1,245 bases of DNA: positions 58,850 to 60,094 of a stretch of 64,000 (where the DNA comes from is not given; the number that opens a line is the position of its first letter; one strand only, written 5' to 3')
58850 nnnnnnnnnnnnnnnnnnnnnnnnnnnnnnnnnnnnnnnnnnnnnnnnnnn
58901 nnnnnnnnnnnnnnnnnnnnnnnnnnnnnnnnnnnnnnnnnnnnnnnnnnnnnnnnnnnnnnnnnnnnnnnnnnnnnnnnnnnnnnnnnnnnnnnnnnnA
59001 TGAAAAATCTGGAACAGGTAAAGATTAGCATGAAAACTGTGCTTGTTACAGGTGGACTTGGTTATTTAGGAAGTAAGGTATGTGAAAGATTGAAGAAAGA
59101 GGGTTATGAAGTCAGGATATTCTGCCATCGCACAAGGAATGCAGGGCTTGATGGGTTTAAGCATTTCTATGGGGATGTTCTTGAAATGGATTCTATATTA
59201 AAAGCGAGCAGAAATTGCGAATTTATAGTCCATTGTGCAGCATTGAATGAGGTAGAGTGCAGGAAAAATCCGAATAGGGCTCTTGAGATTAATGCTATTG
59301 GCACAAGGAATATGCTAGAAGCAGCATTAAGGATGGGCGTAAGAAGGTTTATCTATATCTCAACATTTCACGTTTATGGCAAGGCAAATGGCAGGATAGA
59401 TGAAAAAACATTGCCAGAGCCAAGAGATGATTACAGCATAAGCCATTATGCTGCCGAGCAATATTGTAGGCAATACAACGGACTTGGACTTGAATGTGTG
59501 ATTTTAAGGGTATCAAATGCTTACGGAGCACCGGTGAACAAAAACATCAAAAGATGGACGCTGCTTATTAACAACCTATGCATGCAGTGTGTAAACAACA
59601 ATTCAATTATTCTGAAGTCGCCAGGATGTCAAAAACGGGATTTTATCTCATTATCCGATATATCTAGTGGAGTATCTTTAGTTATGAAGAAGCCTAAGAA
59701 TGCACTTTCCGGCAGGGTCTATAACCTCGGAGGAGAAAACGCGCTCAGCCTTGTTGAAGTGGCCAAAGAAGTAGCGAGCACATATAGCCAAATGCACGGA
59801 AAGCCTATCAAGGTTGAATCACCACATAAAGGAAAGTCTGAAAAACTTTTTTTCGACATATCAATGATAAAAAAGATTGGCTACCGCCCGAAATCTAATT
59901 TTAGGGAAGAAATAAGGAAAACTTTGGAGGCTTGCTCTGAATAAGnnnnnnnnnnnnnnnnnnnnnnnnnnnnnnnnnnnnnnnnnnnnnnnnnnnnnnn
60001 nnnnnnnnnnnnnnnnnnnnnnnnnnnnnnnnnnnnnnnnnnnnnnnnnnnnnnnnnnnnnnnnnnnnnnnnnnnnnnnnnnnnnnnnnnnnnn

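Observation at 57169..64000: CDP-3,6-dideoxyhexose (rfbF-rfbG-[SDR]-...-cupin-rfbH) module, a Salmonella/Yersinia O-antigen-type pathway, in an archaeon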

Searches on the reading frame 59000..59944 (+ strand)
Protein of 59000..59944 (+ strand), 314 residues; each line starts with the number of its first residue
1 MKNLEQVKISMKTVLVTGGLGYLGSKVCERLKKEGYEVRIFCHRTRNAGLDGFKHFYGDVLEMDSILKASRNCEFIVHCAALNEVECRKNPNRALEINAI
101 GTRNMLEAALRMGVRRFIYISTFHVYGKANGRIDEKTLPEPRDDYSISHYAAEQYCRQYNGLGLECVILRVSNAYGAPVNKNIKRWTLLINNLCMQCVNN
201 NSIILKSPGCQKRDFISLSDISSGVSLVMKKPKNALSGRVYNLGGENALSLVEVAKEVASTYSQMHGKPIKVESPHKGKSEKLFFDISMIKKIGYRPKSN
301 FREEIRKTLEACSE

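Call 6: search_protein_families(library=ncbifam, proteins=[window:59000-59944:+], max_evalue=0.001)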
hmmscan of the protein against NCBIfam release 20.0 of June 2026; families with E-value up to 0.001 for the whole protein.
window:59000-59944:+ (314 aa): 36 families (the best 25 are shown)
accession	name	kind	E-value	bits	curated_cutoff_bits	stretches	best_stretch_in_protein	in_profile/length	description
TIGR01179.1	galE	equivalog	1.7e-28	99.5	262.3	1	14-305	2-317/332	UDP-glucose 4-epimerase GalE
TIGR01181.1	dTDP_gluc_dehyt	equivalog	7.3e-28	97.6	365.1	1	14-310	2-309/321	dTDP-glucose 4,6-dehydratase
TIGR04180.1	EDH_00030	hypoth_equivalog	2.5e-26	92.5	475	1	14-293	1-289/297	NAD-dependent 4,6-dehydratase LegB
TIGR03466.1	HpnA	hypoth_equivalog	2.9e-22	79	367.65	1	13-176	2-172/327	hopanoid-associated sugar epimerase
TIGR01214.1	rmlD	equivalog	4.2e-19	68.7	224.05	1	13-266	1-230/285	dTDP-4-dehydrorhamnose reductase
NF042422.1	oxyalk_red_OleD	equivalog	2.3e-18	66.7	580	1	14-172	3-166/329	2-alkyl-3-oxoalkanoate reductase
TIGR02197.1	heptose_epim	equivalog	5.4e-18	65.2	274.6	1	14-276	1-273/316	ADP-glyceromanno-heptose 6-epimerase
NF042423.1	oxyalk_red_Shew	equivalog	1.5e-16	60.4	580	1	5-176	2-176/331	2-alkyl-3-oxoalkanoate reductase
TIGR04130.1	FnlA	equivalog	7.1e-16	58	730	1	11-124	4-126/337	UDP-N-acetylglucosamine 4,6-dehydratase/5-epimerase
NF052578.1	StrlDmthSdmBMthl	equivalog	1e-15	58.3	600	1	13-246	2-230/328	sterol demethylase protein SdmB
TIGR01746.1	Thioester-redct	subfamily_domain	8.3e-14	51.6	213.35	1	70-260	86-279/371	thioester reductase domain-containing protein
NF007956.0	PRK10675.1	subfamily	2.5e-13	49.9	394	1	13-272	2-286/338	UDP-glucose 4-epimerase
TIGR03589.1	PseB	equivalog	4.7e-13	48.8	407.75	1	10-122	3-125/324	UDP-N-acetylglucosamine 4,6-dehydratase (inverting)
NF011728.1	PRK15181.1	equivalog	4.9e-13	48.8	760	1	53-309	71-334/348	Vi polysaccharide biosynthesis UDP-N-acetylglucosaminuronic acid C-4 epimerase TviC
NF041293.1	G6PDh_Azf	equivalog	3.9e-12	46.1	400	1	12-173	3-181/252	NAD-dependent glucose-6-phosphate dehydrogenase Azf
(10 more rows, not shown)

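Call 7: search_protein_families(library=pfam, proteins=[window:59000-59944:+], max_evalue=0.001)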
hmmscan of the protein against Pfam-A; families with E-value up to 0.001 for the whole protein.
window:59000-59944:+ (314 aa): 8 families
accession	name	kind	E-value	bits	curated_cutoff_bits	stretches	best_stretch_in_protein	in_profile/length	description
PF01370.27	Epimerase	-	9.1e-46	156.6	20.9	1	14-244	1-240/240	NAD dependent epimerase/dehydratase family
PF16363.11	GDP_Man_Dehyd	-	3.8e-30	105.9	27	1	15-308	1-332/332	GDP-mannose 4,6 dehydratase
PF01073.25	3Beta_HSD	-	1.4e-21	77.3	22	1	15-177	1-184/280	3-beta hydroxysteroid dehydrogenase/isomerase family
PF04321.23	RmlD_sub_bind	-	2.6e-21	76.4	27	1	13-311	2-284/287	RmlD substrate binding domain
PF07993.18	NAD_binding_4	-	1.5e-15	57.5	20.1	1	65-196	81-229/258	Male sterility protein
PF02719.21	Polysacc_synt_2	-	1.9e-14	54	20.2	1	14-122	1-128/293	Polysaccharide biosynthesis protein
PF13460.12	NAD_binding_10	-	1e-13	52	27.2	1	18-172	1-144/184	NAD(P)H-binding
PF05368.20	NmrA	-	6.3e-09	36.3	27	1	12-273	3-241/298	NmrA-like family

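Call 35: search_solved_structures(query=window:59000-59944:+, max_evalue=1e-15)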
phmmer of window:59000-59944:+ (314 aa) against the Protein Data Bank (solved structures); distinct sequences matched with E-value up to 1e-15: 22.
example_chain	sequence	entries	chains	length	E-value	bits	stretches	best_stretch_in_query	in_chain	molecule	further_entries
8rdg_A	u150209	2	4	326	3.1e-25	92.6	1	14-310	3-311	SDR family NAD(P)-dependent oxidoreductase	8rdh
8rdi_A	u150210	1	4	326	1.1e-24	90.8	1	14-310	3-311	SDR family NAD(P)-dependent oxidoreductase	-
4zrm_A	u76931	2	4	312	1.7e-22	83.6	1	13-310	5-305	UDP-glucose 4-epimerase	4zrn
6wjb_A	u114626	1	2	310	1.1e-21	80.9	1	10-273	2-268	NAD-dependent epimerase/dehydratase family protein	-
8vr2_A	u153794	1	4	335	2.1e-21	80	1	7-252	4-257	NAD-dependent epimerase/dehydratase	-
6wj9_A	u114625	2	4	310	5.5e-21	78.7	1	10-273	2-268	NAD-dependent epimerase/dehydratase family protein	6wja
6zl6_A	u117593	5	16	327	6.9e-21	78.3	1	14-261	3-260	Epimerase domain-containing protein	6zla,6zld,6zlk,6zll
2p5u_A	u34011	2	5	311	1.5e-20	77.2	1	14-310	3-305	UDP-glucose 4-epimerase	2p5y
6zlj_A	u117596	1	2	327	2.5e-20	76.5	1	14-261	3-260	Epimerase domain-containing protein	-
6bi4_A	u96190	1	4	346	1.3e-18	70.8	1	12-310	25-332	dTDP-glucose 4,6-dehydratase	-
1r66_A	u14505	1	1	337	7.3e-18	68.4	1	15-309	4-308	TDP-glucose-4,6-dehydratase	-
1r6d_A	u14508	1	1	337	7.3e-18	68.4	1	15-309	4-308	TDP-glucose-4,6-dehydratase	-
6vlo_A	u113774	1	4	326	8.8e-18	68.1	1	11-258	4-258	Putative dTDP-D-glucose 4,6-dehydratase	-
4m55_A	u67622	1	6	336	1.4e-17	67.5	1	11-307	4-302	UDP-glucuronic acid decarboxylase 1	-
3m2p_A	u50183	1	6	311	1.5e-17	67.4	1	14-292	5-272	UDP-N-acetylglucosamine 4-epimerase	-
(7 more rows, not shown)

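Call 48: search_protein_representatives(protein=window:59000-59944:+)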
Query: 314 residues. Proteins with E-value up to 0.001 (for the whole library): 76895; up to 1e-10: 18671; up to 1e-30: 839. The best 150 are listed.
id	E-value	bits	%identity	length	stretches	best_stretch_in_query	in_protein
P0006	4.5e-209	709.4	100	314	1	1-314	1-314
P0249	1.2e-73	264.7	44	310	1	14-311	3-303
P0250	2.5e-72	260.4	45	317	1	14-313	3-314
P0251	1.2e-71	258.2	41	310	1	13-314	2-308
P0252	7.3e-71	255.6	44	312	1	14-308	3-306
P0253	7.3e-70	252.3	42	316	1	9-313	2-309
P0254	4.4e-68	246.5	43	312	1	13-310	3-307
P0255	2.9e-67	243.8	44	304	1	13-310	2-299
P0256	8.9e-65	235.6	38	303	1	13-310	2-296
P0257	3.4e-64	233.7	39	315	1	14-309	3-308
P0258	2.4e-63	230.9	42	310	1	13-312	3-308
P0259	1.5e-59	218.5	40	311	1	14-310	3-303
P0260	3.2e-59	217.4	39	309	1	13-308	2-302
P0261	3.3e-59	217.3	41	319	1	12-313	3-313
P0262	3.7e-59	217.2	41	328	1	14-312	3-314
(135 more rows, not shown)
